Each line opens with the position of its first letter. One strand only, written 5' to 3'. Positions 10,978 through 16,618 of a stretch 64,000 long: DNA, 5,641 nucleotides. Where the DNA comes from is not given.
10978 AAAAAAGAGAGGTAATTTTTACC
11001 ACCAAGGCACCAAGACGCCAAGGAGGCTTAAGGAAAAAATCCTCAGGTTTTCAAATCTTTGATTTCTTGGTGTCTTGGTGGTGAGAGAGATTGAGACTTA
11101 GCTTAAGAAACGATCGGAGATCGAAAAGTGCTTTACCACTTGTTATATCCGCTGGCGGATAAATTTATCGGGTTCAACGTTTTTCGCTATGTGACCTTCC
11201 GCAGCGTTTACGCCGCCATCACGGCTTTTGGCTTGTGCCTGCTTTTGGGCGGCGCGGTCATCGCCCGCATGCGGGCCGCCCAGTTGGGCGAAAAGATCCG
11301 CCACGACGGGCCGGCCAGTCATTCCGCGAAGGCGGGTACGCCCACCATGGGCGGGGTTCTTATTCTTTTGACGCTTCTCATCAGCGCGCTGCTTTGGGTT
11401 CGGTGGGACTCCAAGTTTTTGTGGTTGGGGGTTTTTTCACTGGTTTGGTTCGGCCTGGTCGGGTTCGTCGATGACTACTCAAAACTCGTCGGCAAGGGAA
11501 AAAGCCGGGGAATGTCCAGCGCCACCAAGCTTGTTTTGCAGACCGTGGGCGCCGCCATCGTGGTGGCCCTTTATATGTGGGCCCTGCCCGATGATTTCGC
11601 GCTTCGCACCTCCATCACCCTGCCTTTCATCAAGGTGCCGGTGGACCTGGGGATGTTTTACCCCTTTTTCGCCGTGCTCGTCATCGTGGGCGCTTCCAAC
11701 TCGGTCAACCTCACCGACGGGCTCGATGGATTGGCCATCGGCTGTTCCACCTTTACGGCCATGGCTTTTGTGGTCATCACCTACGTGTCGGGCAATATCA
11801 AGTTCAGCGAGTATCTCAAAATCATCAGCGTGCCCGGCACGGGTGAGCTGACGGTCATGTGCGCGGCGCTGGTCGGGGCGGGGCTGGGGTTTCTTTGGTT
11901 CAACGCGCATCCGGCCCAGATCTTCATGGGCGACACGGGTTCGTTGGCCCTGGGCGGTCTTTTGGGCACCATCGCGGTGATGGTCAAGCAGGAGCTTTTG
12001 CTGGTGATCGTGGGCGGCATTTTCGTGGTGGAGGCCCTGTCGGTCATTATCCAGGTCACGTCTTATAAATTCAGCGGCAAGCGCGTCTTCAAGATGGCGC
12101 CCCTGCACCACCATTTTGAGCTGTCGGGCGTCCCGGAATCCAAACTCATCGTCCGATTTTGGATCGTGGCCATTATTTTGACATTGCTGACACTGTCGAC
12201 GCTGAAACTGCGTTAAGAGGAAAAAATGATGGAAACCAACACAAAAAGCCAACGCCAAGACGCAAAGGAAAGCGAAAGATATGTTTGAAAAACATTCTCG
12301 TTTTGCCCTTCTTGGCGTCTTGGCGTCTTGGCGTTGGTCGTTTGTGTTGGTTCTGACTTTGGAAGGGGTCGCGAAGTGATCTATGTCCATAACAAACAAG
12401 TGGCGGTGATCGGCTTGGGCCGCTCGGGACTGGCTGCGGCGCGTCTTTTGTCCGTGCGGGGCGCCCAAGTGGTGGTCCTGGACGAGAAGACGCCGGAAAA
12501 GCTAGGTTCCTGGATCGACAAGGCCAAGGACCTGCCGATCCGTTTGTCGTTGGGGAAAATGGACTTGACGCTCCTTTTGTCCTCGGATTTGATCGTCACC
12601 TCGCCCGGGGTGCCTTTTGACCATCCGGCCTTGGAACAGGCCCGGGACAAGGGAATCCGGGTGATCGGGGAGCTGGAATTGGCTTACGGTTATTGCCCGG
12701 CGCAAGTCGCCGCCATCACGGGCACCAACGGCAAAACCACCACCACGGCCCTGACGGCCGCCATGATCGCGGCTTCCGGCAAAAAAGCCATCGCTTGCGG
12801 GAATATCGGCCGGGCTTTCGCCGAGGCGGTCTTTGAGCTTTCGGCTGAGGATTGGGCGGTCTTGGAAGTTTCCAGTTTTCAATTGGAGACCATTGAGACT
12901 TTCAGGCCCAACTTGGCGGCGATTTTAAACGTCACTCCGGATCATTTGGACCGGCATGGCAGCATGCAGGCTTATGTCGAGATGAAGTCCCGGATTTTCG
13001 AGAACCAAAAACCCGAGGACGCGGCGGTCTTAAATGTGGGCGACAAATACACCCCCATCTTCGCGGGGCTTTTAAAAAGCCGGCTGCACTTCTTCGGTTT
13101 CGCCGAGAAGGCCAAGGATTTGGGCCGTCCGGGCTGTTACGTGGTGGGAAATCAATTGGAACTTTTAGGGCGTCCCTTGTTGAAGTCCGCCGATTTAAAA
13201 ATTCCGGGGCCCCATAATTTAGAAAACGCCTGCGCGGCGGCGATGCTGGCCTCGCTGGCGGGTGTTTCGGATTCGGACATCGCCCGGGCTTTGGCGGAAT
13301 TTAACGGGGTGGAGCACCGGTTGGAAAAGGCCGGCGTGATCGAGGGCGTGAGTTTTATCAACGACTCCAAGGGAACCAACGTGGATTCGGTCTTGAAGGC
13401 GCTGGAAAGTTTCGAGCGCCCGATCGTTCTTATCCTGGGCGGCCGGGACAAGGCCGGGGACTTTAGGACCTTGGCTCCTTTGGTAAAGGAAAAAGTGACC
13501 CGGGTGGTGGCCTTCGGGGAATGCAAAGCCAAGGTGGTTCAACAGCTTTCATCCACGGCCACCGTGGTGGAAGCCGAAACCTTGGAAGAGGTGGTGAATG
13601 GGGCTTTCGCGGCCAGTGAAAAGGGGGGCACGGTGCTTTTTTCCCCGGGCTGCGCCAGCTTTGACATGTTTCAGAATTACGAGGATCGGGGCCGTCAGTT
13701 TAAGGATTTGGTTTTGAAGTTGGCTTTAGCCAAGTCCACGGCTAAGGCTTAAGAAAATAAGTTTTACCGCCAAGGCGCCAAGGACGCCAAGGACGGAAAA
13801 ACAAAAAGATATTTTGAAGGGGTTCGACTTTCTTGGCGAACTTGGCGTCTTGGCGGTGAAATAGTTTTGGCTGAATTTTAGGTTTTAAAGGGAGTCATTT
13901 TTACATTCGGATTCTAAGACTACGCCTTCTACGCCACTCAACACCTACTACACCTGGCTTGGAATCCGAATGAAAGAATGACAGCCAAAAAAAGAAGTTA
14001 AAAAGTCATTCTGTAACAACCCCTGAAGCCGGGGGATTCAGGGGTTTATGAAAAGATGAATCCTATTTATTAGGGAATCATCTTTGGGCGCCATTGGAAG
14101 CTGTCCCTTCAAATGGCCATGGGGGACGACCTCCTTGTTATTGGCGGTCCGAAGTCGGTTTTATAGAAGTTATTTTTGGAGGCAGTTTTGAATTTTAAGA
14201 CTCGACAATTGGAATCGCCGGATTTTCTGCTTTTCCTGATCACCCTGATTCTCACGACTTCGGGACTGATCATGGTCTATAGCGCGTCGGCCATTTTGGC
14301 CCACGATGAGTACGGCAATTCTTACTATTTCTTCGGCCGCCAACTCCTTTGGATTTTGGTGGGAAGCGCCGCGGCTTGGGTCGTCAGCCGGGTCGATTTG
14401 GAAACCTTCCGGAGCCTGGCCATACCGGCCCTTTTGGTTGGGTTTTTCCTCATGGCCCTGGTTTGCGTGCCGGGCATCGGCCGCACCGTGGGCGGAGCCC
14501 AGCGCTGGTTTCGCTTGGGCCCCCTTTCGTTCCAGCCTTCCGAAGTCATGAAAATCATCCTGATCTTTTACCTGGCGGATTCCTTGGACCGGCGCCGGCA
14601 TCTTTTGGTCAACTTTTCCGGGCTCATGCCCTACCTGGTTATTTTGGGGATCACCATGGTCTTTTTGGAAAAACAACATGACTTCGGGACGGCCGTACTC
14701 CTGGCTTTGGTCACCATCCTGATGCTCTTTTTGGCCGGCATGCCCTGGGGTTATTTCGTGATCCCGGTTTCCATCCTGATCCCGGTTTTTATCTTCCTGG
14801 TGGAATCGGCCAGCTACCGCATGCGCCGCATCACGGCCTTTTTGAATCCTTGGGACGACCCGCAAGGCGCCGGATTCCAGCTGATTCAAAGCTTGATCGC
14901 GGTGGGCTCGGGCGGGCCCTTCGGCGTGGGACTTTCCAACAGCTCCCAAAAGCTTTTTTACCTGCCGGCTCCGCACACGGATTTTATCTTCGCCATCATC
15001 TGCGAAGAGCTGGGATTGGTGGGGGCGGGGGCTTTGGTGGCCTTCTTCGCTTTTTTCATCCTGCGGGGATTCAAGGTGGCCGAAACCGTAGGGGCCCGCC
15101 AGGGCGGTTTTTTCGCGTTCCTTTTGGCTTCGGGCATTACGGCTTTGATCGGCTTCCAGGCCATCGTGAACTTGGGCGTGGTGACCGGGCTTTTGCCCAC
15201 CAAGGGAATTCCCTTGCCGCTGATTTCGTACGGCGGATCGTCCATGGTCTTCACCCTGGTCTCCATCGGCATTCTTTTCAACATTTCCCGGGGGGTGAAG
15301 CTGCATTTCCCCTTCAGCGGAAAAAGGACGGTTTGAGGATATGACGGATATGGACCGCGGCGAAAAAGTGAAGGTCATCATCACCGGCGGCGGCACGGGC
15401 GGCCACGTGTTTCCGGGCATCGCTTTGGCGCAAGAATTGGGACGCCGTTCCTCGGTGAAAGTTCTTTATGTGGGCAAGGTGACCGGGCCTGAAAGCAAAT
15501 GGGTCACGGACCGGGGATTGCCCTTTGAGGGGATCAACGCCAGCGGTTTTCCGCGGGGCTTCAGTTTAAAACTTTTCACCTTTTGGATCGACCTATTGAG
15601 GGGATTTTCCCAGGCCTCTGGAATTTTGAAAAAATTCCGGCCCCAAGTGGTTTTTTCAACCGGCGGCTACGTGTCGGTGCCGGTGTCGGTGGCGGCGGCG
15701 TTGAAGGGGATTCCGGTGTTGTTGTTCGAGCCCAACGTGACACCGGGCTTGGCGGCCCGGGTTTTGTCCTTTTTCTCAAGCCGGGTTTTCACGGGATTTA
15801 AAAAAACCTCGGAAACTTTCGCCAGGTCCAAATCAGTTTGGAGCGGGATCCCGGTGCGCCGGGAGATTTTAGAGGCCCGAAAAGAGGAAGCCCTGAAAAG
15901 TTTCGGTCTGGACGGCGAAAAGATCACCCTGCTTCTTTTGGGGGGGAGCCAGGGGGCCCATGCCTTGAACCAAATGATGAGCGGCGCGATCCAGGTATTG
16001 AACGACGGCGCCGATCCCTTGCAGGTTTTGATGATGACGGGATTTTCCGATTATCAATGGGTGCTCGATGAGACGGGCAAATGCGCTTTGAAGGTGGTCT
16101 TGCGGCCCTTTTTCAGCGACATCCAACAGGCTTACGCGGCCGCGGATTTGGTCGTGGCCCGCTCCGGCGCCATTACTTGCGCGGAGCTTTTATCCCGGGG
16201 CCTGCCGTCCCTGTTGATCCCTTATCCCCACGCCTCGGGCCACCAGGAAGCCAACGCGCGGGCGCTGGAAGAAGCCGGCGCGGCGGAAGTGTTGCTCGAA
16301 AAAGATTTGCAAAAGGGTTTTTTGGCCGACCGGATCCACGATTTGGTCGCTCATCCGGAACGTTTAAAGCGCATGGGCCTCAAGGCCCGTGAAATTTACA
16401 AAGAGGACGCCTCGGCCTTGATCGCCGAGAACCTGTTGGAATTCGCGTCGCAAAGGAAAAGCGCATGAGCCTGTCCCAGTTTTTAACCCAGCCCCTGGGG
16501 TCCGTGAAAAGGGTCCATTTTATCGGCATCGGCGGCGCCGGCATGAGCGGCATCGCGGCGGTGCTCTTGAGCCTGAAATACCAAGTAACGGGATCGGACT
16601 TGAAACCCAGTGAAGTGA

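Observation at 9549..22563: Word-repeat hairpins (3x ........, loop, 3x inverted) fill nearly every non-overlapping gene junction in the dcw operon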

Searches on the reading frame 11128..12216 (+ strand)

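Call 8: search_protein_families(library=pfam, proteins=[window:11128-12216:+])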
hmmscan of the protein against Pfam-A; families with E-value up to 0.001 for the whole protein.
window:11128-12216:+ (362 aa): 2 families
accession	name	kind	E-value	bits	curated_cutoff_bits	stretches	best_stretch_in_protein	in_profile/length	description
PF00953.26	Glycos_transf_4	-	6.7e-36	124.1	27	1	101-286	4-159/160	Glycosyl transferase family 4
PF10555.14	MraY_sig1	-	3.7e-06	26.6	20.1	1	68-80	1-13/13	Phospho-N-acetylmuramoyl-pentapeptide-transferase signature 1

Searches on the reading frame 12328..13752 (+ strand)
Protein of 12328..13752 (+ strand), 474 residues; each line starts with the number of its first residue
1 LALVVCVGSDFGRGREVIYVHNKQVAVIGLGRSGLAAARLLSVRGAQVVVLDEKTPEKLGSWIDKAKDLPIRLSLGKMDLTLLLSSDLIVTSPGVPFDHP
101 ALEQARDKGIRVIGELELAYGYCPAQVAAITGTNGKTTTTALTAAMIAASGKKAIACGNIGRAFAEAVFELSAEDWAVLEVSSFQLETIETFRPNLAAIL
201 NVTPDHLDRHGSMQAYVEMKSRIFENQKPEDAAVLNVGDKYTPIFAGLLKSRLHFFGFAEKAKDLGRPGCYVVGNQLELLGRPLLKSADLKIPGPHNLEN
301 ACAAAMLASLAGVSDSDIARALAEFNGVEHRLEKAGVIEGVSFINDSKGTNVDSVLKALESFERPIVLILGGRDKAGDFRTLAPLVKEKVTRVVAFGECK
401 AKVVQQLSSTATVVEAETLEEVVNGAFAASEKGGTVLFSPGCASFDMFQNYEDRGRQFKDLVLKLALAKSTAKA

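Call 8: search_protein_families(library=pfam, proteins=[window:12328-13752:+])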
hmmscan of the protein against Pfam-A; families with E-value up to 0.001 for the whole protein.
window:12328-13752:+ (474 aa): 5 families
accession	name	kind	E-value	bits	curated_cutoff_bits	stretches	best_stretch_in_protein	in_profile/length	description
PF08245.18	Mur_ligase_M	-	1.8e-33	116.6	24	1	130-307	1-199/200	Mur ligase middle domain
PF21799.2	MurD-like_N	-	2.4e-18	66.6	27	1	23-114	1-88/88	Mur ligase MurD-like, N-terminal domain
PF02875.26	Mur_ligase_C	-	4.8e-12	47.3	28.4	1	330-440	1-125/127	Mur ligase, glutamate ligase domain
PF02826.25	2-Hacid_dh_C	-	0.00035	20.4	25.1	0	19-57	33-71/178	D-isomer specific 2-hydroxyacid dehydrogenase, NAD binding domain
PF01266.30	DAO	-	0.00098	19.2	27.9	0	25-56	2-34/353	FAD dependent oxidoreductase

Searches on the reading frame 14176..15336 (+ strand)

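Call 8: search_protein_families(library=pfam, proteins=[window:14176-15336:+])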
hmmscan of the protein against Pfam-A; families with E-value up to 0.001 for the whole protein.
window:14176-15336:+ (386 aa): 1 family
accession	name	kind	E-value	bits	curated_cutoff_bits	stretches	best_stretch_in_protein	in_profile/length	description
PF01098.24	FTSW_RODA_SPOVE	-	5.1e-111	371.5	26.4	1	18-373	3-353/356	Cell cycle protein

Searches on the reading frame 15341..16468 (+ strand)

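Call 8: search_protein_families(library=pfam, proteins=[window:15341-16468:+])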
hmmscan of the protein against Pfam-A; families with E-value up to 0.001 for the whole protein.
window:15341-16468:+ (375 aa): 2 families
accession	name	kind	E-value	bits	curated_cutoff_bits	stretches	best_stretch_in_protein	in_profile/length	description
PF04101.22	Glyco_tran_28_C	-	8.7e-35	120.6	22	1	196-350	1-155/166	Glycosyltransferase family 28 C-terminal domain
PF03033.26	Glyco_transf_28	-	5.2e-33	114.5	26.2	1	12-150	1-138/139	Glycosyltransferase family 28 N-terminal domain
